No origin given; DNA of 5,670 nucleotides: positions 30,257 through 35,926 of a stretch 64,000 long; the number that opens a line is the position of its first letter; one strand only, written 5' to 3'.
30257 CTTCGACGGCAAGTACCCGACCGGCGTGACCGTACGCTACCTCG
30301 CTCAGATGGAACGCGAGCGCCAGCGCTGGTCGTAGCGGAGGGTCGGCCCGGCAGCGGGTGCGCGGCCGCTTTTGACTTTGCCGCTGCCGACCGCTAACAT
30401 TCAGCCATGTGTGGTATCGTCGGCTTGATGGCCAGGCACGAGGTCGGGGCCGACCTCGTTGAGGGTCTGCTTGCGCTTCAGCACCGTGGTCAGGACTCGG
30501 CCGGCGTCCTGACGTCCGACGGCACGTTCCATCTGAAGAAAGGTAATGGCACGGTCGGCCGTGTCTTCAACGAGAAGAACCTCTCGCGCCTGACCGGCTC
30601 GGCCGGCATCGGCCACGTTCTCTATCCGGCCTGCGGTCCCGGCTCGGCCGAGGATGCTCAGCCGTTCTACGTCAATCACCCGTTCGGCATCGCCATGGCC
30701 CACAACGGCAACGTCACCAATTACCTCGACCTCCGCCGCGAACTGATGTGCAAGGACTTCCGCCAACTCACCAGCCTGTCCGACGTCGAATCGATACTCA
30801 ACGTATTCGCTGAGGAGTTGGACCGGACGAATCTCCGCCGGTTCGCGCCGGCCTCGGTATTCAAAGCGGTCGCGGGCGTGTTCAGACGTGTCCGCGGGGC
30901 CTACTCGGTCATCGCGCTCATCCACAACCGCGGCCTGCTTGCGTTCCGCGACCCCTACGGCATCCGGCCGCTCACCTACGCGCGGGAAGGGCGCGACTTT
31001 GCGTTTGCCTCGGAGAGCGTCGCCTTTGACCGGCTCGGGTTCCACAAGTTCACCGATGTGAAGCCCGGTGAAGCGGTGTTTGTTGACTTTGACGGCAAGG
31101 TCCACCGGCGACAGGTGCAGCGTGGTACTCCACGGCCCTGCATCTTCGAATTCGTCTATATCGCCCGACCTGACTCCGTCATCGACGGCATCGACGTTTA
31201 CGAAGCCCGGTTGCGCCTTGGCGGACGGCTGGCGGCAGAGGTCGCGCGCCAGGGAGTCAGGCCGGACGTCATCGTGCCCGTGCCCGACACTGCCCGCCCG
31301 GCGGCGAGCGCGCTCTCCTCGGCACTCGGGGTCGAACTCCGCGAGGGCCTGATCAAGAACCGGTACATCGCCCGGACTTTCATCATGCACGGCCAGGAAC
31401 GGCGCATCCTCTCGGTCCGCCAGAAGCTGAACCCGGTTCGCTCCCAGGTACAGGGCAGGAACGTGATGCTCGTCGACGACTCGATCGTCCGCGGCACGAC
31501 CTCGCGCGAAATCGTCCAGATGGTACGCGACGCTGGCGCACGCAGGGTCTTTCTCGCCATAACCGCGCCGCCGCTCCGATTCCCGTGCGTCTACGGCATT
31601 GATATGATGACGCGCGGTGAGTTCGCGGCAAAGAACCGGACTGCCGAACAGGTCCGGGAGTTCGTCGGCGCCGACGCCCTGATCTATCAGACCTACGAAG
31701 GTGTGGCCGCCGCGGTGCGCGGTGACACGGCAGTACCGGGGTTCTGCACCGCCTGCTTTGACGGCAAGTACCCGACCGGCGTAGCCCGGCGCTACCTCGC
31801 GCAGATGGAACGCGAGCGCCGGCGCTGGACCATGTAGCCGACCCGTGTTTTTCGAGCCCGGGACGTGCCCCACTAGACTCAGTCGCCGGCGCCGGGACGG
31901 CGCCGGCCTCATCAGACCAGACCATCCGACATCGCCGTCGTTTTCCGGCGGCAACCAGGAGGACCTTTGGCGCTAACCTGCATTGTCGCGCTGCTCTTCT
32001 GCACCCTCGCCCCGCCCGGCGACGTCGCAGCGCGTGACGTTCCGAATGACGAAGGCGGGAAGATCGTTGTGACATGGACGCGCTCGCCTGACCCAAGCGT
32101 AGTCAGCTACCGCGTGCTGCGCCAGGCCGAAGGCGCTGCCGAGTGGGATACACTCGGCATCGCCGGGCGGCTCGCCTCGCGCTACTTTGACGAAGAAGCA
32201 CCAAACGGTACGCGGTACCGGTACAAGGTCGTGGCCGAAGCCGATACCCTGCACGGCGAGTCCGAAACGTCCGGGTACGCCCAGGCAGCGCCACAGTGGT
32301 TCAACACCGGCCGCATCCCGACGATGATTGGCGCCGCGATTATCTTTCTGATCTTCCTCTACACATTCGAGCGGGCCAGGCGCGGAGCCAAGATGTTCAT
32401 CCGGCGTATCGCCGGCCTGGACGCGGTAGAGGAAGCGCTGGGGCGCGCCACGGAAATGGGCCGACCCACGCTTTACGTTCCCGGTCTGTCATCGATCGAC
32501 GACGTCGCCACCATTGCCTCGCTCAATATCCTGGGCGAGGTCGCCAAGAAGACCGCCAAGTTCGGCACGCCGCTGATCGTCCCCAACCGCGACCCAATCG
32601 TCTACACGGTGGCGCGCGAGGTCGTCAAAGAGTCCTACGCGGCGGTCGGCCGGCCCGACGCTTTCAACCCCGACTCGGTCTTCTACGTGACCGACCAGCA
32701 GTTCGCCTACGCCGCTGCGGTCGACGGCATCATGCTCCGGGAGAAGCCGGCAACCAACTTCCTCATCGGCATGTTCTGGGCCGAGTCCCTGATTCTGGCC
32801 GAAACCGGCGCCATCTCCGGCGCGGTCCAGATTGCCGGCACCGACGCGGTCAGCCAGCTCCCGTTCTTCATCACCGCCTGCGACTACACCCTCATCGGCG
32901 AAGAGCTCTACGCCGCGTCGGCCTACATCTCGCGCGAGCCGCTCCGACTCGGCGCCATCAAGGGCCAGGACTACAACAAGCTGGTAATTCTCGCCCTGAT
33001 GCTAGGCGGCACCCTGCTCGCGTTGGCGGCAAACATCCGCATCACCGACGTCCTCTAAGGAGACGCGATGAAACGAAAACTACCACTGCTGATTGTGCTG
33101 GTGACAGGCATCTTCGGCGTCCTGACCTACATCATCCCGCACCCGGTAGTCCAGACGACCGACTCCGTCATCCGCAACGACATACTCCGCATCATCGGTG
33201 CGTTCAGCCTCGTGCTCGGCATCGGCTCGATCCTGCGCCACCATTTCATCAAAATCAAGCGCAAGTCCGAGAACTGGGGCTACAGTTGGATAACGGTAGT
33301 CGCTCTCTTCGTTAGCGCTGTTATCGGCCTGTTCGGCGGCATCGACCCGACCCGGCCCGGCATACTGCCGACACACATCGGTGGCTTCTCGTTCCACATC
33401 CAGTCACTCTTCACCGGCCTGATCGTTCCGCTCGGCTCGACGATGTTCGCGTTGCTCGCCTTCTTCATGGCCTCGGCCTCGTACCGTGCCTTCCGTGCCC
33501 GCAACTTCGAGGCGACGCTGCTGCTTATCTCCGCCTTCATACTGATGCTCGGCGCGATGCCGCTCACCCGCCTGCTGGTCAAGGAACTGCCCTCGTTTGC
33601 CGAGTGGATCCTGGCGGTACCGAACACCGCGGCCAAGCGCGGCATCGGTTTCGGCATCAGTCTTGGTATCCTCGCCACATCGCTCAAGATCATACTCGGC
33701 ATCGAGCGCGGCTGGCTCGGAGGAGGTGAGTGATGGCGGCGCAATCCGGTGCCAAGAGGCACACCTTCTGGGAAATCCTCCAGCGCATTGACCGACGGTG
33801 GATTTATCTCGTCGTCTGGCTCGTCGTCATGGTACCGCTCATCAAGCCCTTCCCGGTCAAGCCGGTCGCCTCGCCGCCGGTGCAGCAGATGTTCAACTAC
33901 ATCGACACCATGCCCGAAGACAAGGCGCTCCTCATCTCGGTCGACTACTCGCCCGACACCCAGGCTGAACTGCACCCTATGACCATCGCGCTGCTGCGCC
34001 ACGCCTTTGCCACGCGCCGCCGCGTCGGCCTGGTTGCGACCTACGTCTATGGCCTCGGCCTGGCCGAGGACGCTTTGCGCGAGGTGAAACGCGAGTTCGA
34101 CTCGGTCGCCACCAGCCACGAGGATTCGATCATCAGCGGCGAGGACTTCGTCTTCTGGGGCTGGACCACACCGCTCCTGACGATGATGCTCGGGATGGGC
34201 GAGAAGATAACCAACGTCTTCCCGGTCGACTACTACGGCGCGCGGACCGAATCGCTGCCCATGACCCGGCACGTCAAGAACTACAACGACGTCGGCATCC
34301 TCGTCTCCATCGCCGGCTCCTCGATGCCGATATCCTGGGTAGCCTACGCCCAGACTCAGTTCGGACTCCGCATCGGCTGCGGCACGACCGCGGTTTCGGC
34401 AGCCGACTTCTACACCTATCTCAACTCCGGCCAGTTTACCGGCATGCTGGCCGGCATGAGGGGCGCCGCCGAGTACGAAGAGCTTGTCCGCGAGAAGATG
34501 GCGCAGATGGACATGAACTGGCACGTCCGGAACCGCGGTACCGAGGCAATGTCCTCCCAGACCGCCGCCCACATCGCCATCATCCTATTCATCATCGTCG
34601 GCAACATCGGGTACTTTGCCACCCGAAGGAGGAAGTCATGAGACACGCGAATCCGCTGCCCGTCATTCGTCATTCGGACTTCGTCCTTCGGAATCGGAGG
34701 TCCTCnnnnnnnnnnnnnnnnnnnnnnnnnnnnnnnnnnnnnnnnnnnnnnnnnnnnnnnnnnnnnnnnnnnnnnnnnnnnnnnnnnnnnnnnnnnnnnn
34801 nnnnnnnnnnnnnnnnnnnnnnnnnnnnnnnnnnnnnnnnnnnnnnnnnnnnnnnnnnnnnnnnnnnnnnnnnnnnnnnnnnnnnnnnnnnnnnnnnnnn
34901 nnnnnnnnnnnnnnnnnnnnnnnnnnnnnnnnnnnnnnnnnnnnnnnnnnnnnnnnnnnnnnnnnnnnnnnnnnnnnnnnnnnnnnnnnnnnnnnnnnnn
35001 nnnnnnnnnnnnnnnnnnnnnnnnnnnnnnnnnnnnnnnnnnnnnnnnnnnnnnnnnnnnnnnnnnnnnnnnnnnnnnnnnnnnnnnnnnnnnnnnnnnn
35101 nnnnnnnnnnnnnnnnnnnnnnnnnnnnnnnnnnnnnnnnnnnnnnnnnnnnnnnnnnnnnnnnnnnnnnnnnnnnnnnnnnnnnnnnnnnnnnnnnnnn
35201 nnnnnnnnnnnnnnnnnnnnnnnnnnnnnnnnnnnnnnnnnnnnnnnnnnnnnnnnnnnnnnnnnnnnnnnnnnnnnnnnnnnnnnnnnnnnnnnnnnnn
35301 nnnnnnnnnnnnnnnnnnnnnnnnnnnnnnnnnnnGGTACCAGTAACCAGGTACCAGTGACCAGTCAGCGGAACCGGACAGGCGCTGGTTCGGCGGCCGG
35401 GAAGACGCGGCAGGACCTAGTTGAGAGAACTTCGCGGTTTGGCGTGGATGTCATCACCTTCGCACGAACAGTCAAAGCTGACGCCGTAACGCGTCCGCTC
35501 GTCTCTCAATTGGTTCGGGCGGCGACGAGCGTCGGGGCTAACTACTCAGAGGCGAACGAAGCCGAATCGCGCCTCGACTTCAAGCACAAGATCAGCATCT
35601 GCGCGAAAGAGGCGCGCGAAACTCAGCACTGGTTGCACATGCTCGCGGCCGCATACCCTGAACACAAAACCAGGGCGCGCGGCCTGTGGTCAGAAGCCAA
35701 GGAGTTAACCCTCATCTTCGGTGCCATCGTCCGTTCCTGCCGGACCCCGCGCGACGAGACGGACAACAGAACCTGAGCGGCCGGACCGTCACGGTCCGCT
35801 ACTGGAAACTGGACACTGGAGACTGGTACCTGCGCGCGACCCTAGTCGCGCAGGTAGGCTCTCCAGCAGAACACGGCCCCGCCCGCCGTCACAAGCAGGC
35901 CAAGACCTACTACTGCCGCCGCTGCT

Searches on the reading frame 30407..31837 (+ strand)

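Call 55: search_protein_families(library=pfam, proteins=[window:30407-31837:+], max_evalue=0.001)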
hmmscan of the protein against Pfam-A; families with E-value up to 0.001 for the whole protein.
window:30407-31837:+ (476 aa): 3 families
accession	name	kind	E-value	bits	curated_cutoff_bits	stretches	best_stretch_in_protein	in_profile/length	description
PF13537.11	GATase_7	-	2.8e-16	60.1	25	1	80-207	9-121/123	Glutamine amidotransferase domain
PF13522.11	GATase_6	-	4.9e-13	49.7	27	1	63-203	9-130/130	Glutamine amidotransferase domain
PF00156.33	Pribosyltran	-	9.2e-10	38.5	26.3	1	267-385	10-122/158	Phosphoribosyl transferase domain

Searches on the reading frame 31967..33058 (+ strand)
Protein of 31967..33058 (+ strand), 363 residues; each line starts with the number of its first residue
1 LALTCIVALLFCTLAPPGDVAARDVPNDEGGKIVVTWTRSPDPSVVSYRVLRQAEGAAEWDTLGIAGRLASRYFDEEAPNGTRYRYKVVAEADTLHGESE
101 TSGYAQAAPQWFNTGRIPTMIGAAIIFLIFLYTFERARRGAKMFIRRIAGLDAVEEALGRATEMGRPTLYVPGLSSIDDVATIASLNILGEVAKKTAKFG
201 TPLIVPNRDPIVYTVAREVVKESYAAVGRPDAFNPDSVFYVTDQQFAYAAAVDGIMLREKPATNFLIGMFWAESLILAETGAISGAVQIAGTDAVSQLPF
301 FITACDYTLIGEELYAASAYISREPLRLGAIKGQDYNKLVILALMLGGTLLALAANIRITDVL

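Call 55: search_protein_families(library=pfam, proteins=[window:31967-33058:+], max_evalue=0.001)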
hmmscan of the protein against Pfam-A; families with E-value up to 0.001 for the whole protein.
window:31967-33058:+ (363 aa): 1 family
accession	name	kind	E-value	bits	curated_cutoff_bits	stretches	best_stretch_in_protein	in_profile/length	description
PF20539.3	DUF6754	-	1e-114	382.5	27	1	108-358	2-252/257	Domain of unknown function (DUF6754)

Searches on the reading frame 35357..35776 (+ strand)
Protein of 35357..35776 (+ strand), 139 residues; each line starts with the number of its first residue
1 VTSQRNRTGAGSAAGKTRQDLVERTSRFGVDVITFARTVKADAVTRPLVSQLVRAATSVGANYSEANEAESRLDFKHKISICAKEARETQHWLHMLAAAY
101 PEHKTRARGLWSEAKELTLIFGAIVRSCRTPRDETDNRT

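Call 55: search_protein_families(library=pfam, proteins=[window:35357-35776:+], max_evalue=0.001)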
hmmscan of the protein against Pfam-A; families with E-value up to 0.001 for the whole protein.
window:35357-35776:+ (139 aa): 1 family
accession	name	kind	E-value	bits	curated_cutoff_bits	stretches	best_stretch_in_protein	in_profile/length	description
PF05635.17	23S_rRNA_IVP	-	1.2e-13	51.7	33.8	1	22-110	6-93/106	23S rRNA-intervening sequence protein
